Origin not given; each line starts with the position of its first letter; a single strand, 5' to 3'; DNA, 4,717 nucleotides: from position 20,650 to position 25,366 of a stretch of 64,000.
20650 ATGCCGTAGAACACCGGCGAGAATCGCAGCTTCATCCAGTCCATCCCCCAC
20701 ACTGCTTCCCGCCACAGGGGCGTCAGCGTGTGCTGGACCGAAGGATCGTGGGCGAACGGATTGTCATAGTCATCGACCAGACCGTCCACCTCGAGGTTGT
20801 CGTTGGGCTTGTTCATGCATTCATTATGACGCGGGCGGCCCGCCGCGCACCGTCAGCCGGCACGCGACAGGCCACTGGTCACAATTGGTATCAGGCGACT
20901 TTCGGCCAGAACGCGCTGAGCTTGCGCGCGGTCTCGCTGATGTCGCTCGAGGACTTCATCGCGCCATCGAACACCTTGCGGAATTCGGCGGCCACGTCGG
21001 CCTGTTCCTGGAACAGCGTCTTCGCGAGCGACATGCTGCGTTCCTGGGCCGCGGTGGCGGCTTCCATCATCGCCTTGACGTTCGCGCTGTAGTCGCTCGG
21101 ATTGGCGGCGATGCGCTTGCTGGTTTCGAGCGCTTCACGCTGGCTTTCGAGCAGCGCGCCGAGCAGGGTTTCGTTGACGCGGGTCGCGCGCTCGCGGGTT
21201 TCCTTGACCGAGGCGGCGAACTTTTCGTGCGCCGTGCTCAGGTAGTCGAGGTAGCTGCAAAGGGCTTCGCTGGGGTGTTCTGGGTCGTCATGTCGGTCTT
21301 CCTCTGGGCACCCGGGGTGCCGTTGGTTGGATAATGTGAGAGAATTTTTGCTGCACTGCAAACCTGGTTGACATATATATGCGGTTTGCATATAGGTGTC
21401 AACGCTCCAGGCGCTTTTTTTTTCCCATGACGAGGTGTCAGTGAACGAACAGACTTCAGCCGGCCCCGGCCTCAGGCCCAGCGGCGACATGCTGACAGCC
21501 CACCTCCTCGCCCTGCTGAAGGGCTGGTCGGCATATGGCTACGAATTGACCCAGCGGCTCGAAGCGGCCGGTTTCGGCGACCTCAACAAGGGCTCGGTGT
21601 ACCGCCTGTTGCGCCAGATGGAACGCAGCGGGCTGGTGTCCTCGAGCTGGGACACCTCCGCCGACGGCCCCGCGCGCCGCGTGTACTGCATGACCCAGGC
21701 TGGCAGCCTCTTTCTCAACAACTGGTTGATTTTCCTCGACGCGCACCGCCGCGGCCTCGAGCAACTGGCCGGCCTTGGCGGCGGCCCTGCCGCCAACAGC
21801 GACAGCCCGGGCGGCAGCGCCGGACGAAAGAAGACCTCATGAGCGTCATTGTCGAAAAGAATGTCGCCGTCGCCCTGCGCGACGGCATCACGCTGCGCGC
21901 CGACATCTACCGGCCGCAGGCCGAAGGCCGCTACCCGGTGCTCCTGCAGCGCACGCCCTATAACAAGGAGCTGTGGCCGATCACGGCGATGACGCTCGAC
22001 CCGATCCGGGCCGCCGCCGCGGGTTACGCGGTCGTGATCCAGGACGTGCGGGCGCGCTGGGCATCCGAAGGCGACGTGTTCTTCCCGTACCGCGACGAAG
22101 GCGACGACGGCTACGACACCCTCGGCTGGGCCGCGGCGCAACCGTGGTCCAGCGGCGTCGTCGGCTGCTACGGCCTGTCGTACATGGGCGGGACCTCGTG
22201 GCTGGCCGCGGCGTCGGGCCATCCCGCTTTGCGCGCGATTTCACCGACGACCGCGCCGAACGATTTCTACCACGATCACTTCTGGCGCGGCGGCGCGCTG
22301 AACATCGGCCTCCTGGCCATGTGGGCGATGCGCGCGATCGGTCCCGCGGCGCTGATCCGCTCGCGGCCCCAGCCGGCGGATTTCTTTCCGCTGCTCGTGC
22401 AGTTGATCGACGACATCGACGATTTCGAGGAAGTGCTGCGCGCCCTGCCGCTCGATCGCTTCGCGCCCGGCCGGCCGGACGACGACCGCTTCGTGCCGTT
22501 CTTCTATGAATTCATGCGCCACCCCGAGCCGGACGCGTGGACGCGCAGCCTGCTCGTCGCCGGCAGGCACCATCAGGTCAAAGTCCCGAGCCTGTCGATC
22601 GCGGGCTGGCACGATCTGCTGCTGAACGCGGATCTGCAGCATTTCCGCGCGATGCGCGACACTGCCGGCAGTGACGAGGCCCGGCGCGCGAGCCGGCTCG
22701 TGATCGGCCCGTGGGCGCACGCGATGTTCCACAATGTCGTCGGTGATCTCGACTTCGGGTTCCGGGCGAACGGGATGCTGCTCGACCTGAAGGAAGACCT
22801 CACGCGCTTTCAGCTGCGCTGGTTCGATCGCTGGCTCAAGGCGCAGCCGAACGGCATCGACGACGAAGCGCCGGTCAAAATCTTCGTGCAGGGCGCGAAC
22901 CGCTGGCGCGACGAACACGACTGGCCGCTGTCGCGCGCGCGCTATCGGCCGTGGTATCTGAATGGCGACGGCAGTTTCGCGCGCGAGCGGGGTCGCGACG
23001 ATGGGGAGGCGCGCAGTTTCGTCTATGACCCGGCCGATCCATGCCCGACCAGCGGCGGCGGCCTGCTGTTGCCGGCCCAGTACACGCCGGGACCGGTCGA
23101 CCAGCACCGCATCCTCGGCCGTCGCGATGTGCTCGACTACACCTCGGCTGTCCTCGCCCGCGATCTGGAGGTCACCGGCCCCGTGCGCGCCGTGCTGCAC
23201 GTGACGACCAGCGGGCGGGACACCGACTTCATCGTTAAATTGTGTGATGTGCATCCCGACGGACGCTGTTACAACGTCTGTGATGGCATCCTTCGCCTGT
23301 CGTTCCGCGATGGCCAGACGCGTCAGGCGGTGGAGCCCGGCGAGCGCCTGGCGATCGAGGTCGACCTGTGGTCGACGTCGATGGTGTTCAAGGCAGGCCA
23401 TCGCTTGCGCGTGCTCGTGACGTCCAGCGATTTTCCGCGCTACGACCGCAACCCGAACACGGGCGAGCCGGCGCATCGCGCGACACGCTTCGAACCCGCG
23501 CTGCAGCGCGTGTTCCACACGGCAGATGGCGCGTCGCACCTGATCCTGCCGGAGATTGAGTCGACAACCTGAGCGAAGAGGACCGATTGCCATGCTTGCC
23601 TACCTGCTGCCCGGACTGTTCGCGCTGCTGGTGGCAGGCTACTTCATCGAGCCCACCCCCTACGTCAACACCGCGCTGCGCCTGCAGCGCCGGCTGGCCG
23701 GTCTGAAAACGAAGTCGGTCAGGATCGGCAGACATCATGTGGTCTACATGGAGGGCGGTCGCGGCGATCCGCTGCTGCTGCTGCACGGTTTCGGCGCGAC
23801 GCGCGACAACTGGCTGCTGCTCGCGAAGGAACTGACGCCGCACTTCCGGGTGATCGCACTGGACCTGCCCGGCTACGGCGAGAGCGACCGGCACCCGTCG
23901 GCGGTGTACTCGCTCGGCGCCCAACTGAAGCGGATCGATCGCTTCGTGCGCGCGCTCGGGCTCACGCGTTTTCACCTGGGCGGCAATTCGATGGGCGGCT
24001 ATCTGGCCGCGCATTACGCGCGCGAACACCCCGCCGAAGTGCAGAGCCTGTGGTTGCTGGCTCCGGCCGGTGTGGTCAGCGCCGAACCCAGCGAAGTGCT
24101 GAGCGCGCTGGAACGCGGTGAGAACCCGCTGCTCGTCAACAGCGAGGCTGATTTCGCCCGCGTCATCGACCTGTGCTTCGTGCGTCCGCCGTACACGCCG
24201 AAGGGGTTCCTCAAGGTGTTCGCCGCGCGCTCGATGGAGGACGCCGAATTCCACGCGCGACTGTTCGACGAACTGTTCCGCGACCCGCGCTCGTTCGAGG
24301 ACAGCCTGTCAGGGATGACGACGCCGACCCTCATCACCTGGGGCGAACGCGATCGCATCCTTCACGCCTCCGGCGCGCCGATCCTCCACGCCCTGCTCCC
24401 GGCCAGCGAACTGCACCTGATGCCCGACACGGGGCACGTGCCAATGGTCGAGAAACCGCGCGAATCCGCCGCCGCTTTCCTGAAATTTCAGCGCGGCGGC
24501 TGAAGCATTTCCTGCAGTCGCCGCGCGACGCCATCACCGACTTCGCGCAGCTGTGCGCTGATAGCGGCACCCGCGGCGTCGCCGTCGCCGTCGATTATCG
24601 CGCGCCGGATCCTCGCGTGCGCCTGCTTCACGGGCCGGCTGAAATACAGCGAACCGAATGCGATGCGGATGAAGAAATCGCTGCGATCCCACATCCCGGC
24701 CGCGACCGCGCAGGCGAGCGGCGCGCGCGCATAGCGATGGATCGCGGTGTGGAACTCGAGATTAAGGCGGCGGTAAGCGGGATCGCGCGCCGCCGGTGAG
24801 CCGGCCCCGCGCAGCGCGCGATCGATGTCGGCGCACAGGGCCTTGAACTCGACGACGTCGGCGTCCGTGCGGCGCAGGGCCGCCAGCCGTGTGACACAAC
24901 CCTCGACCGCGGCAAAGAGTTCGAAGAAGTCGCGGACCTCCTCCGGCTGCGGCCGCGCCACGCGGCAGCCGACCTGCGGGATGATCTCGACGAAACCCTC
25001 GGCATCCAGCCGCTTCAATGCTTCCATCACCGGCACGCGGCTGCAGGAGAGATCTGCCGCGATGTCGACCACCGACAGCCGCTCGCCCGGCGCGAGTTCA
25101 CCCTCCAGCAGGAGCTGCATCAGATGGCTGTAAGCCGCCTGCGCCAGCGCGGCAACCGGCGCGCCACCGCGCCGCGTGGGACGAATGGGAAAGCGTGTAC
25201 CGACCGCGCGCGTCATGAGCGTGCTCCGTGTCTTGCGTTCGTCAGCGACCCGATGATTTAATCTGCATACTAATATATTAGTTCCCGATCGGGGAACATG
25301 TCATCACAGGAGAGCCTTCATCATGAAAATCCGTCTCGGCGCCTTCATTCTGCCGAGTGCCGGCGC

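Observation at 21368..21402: Interleaved, near-palindromic face-to-face promoters between the phasin gene and padR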

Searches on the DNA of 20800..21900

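Call 42: search_rna_families(source=window, start=20800, end=21900, threshold=evalue, max_evalue=1)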
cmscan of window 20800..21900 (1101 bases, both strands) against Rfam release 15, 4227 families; matches with E-value up to 1: 0.
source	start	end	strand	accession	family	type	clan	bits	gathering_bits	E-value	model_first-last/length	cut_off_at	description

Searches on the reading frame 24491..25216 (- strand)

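Call 12: search_protein_families(library=pfam, proteins=[window:24491-25216:-], max_evalue=0.01)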
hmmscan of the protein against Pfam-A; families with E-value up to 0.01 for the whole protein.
window:24491-25216:- (242 aa): 2 families
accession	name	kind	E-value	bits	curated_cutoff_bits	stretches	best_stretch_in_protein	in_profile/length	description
PF07729.17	FCD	-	1.8e-17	64.3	24.3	1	97-223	2-123/125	FCD domain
PF00392.27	GntR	-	1.3e-16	60.4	27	1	25-86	2-64/64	Bacterial regulatory proteins, gntR family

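Call 13: search_protein_families(library=ncbifam, proteins=[window:24491-25216:-], max_evalue=0.01)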
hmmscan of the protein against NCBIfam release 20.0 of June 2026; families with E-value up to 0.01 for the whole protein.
window:24491-25216:- (242 aa): 15 families
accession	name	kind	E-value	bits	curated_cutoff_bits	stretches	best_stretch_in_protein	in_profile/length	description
TIGR03338.1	phnR_burk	equivalog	1.9e-18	66.9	271.5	1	28-224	16-207/212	phosphonate utilization associated transcriptional regulator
NF008576.0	PRK11534.1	equivalog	2.7e-10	40.3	218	1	23-132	7-116/225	DNA-binding transcriptional regulator CsiR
NF003011.0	PRK03837.1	subfamily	9e-10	38.6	260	1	90-226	100-229/241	transcriptional regulator NanR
NF007001.0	PRK09464.1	equivalog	9.8e-10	38.5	330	1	24-135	11-138/254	pyruvate dehydrogenase complex transcriptional repressor PdhR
NF008504.0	PRK11414.1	equivalog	9.1e-07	28.8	225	1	31-178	19-161/221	GntR family transcriptional regulator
NF007442.0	PRK09990.1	equivalog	1e-06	28.4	301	1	54-233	42-238/256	transcriptional regulator GlcC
TIGR02018.2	his_ut_repres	equivalog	1.2e-06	28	220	1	30-93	6-70/226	histidine utilization transcriptional repressor HutC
NF052282.1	PLP_TF_PdxR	equivalog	8.6e-06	25.1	320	1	25-93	3-72/448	MocR-like pyridoxine biosynthesis transcription factor PdxR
NF007741.0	PRK10421.1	equivalog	1.4e-05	24.7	311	0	95-230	99-233/262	transcriptional regulator LldR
NF052281.1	rhizopine_MocR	equivalog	1.9e-05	23.5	650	1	23-88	18-84/479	rhizopine catabolism transcriptional regulator MocR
NF053730.1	TransRegRv1152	equivalog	4.4e-05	23.4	170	1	32-93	25-87/120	Rv1152 family transcriptional regulator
NF007588.0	PRK10225.1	equivalog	0.0003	20.2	442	1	31-130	17-118/257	Uxu operon transcriptional regulator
NF052290.2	MocR_like_YczR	exception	0.0027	16.5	487.4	1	28-92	24-89/458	MocR-like transcription factor YczR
NF008571.0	PRK11523.1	equivalog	0.0032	16.9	396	1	30-177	15-168/258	transcriptional regulator ExuR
NF008273.0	PRK11050.1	equivalog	0.004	16.8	153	1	49-83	57-91/156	manganese-binding transcriptional regulator MntR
